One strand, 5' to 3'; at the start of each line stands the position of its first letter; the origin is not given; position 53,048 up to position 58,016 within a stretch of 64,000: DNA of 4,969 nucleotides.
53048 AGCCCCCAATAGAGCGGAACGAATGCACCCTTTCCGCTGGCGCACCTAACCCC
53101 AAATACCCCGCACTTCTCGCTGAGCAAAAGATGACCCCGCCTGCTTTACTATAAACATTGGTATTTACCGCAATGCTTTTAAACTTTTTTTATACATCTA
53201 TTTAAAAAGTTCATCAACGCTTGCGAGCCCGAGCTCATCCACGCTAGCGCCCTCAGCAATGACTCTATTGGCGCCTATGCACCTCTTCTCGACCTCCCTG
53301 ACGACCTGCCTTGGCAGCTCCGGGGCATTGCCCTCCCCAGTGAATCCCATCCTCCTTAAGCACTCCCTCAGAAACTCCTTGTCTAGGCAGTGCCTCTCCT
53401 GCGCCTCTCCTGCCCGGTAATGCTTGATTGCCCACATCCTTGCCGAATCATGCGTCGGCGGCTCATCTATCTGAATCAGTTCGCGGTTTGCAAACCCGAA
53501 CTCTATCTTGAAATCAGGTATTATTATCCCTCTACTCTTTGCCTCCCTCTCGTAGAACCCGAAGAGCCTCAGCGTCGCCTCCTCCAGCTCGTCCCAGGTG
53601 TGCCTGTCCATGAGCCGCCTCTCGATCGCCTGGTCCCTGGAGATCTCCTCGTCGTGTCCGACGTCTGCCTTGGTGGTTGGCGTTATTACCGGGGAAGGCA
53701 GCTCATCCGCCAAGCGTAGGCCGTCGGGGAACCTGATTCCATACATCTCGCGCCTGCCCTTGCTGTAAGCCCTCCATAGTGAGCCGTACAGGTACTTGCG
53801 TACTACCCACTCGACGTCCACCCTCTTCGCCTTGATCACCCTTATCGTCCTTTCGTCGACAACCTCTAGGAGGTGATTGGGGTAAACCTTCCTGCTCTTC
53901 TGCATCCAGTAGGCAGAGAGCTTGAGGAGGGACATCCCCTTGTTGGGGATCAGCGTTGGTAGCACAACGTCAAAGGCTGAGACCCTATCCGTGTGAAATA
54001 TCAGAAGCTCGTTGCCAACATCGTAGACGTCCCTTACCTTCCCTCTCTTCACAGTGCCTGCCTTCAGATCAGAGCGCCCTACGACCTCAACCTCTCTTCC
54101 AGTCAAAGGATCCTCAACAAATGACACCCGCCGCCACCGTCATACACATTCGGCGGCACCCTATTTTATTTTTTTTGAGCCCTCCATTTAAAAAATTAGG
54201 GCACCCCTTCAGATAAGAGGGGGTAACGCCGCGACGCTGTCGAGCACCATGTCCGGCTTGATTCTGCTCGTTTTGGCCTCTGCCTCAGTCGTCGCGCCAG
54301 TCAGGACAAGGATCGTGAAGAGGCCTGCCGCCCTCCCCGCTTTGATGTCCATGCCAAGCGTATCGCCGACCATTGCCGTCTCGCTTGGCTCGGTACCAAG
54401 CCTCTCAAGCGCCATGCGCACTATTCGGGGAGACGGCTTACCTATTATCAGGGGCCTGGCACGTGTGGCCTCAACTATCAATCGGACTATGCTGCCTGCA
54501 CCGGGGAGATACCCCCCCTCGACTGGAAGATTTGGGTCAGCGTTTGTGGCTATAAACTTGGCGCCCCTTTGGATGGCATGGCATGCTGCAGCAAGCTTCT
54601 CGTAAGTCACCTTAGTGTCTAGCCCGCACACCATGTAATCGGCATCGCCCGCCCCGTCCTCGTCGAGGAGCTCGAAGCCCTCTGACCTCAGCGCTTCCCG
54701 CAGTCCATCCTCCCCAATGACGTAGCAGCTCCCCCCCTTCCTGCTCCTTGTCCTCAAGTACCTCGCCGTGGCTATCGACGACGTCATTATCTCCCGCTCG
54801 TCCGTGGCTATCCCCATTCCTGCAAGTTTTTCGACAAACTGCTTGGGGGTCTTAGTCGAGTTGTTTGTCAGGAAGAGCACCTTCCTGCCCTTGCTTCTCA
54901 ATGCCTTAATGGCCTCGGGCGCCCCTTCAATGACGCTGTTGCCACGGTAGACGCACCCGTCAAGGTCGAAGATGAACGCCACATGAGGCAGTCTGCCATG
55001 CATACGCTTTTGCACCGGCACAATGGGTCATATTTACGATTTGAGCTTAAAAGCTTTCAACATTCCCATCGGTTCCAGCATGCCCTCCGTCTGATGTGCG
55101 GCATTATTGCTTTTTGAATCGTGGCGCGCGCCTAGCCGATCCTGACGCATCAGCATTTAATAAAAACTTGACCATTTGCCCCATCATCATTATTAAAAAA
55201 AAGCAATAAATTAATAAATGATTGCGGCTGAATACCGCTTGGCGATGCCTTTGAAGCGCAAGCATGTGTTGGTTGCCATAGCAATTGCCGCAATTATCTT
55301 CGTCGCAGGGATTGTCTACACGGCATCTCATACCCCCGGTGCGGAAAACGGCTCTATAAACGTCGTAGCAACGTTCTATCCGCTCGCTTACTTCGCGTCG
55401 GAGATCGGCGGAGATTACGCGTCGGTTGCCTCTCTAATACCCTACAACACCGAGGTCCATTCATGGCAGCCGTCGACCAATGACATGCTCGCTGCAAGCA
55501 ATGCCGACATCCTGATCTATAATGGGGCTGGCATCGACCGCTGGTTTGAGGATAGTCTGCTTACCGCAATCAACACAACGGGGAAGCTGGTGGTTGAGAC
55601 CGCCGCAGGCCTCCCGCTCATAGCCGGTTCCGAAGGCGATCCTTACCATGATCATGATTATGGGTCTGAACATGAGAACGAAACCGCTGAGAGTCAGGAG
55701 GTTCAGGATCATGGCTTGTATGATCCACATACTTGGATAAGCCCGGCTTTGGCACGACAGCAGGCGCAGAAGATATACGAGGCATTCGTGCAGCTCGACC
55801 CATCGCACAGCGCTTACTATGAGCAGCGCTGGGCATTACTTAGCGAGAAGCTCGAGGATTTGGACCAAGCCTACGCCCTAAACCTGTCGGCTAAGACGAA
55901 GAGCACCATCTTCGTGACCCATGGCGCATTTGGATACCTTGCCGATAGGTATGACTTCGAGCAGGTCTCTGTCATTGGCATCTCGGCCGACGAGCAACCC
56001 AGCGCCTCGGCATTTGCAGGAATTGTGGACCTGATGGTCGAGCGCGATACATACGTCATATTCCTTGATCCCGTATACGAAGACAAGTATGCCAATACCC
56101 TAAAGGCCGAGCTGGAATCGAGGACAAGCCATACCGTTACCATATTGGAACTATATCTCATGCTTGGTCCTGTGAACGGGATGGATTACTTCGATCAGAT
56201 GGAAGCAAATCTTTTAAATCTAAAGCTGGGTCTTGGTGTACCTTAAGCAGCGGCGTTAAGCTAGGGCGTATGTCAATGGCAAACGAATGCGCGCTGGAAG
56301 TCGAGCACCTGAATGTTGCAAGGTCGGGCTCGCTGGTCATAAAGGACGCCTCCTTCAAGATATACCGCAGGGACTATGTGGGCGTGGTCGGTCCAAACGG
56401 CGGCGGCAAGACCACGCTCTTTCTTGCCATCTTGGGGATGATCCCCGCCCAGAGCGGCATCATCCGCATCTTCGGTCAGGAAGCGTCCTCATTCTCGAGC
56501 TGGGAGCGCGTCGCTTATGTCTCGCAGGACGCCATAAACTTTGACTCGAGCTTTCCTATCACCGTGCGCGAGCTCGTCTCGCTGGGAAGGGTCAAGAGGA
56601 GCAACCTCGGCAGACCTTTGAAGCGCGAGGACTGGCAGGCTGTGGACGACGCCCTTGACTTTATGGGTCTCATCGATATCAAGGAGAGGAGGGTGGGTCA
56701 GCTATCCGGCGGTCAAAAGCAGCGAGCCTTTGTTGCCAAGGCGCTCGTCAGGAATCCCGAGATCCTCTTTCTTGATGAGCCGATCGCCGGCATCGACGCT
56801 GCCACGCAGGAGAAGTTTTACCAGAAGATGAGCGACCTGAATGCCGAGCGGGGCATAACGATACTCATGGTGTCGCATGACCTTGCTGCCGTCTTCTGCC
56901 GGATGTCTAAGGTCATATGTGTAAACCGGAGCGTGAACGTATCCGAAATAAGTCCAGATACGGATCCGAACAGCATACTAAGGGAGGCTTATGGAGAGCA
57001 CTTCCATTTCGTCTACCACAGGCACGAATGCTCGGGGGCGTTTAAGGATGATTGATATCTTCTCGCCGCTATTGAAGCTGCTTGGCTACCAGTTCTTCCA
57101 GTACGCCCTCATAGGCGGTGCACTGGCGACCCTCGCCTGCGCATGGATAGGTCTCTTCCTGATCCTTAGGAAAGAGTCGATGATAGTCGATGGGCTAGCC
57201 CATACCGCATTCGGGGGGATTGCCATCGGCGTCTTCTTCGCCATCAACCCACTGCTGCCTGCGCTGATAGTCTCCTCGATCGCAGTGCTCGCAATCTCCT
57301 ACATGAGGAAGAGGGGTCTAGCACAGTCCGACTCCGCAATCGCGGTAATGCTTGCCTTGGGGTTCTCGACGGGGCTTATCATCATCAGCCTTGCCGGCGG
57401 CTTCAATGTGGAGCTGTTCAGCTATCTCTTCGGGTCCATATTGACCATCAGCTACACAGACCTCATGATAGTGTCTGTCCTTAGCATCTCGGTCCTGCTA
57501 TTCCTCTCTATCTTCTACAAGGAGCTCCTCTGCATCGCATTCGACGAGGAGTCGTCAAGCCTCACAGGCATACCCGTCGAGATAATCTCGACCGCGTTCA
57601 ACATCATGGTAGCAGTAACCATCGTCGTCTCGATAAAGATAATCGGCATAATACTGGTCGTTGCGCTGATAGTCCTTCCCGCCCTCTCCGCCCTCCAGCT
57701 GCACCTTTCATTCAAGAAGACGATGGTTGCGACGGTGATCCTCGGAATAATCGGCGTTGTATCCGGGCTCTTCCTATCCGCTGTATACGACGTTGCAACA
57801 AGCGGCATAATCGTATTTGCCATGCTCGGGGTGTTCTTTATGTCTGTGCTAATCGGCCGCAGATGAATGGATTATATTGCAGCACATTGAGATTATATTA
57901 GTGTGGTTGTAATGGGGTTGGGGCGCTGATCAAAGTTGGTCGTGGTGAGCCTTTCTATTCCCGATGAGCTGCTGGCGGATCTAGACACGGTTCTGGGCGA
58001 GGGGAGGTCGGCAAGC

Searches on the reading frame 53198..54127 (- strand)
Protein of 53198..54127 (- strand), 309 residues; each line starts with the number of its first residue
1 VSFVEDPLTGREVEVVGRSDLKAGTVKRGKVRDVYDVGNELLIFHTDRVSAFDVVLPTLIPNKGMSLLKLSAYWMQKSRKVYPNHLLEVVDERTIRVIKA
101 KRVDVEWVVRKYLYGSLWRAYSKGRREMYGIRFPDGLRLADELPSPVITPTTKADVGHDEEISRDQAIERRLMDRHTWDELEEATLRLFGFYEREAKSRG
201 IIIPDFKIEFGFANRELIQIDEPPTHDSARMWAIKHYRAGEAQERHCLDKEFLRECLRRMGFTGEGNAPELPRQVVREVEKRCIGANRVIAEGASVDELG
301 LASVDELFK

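Call 20: search_protein_families(library=pfam, proteins=[window:53198-54127:-], max_evalue=0.00001)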
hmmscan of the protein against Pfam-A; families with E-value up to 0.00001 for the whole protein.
window:53198-54127:- (309 aa): 1 family
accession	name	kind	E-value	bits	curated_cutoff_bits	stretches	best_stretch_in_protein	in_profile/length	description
PF01259.24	SAICAR_synt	-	1.2e-58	199.1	20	1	26-260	2-222/233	SAICAR synthetase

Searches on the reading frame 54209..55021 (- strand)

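Call 20: search_protein_families(library=pfam, proteins=[window:54209-55021:-], max_evalue=0.00001)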
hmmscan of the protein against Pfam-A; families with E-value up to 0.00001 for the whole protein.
window:54209-55021:- (270 aa): 4 families
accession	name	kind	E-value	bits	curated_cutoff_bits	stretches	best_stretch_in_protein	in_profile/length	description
PF13344.12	Hydrolase_6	-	8.5e-32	109.6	27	1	16-117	1-101/101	Haloacid dehalogenase-like hydrolase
PF00702.32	Hydrolase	-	1.3e-23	84.8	26.4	1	15-233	3-191/191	haloacid dehalogenase-like hydrolase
PF13242.12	Hydrolase_like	-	1.3e-22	79.9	22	1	193-265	2-74/75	HAD-hyrolase-like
PF13419.12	HAD_2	-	2.1e-11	44.7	23.8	1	194-239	134-178/178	Haloacid dehalogenase-like hydrolase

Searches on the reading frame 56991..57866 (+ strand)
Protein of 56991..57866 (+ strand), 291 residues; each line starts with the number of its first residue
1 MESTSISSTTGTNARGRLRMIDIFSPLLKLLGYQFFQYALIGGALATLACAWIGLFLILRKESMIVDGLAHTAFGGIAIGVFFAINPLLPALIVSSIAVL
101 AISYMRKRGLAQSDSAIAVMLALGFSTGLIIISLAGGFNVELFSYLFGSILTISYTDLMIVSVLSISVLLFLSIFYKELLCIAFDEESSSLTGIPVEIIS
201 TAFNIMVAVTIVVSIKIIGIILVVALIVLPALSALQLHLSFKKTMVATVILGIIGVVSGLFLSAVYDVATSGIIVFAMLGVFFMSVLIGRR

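Call 56: search_protein_families(library=pfam, proteins=[window:56991-57866:+], max_evalue=0.0001)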
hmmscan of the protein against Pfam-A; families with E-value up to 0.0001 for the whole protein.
window:56991-57866:+ (291 aa): 2 families
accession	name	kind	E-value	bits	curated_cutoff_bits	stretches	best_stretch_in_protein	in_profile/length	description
PF00950.22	ABC-3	-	5.2e-61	206.9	20.1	1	33-287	2-256/258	ABC 3 transport family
PF01032.23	FecCD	-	3.6e-06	26.7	26.5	1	84-288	99-309/311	FecCD transport family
